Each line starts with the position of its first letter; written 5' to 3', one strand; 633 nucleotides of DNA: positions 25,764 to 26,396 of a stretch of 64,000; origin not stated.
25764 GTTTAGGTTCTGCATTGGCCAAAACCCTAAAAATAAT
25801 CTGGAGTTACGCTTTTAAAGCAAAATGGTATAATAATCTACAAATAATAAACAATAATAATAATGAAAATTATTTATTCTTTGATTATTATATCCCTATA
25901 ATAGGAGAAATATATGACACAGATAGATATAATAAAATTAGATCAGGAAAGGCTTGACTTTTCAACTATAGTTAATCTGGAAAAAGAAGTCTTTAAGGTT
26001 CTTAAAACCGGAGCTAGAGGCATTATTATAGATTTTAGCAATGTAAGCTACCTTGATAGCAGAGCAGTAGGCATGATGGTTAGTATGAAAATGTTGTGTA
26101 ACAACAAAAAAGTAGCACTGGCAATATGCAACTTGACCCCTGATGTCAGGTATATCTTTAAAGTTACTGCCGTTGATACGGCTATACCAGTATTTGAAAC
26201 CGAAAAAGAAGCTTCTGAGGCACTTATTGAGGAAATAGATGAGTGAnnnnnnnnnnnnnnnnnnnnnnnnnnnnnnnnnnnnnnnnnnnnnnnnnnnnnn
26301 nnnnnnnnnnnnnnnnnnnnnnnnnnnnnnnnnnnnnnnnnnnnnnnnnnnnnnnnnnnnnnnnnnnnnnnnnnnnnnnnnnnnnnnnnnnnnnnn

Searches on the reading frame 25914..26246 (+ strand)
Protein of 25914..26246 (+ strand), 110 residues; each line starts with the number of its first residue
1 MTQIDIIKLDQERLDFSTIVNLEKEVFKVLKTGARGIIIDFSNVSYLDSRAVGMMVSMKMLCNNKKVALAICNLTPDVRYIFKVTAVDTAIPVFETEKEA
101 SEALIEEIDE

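Call 71: search_protein_families(library=pfam, proteins=[window:25914-26246:+], max_evalue=0.01)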
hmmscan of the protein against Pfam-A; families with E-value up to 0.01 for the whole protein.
window:25914-26246:+ (110 aa): 3 families
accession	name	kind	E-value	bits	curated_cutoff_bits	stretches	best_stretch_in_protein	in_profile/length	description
PF01740.26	STAS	-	3.4e-16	59.3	22.6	1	7-100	13-106/106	STAS domain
PF13466.11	STAS_2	-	1.4e-08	35.2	29.2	1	12-88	5-80/80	STAS domain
PF23037.1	KOWx_SPT5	-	0.0087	16.1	20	0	15-34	17-36/49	Transcription elongation factor SPT5, KOWx domain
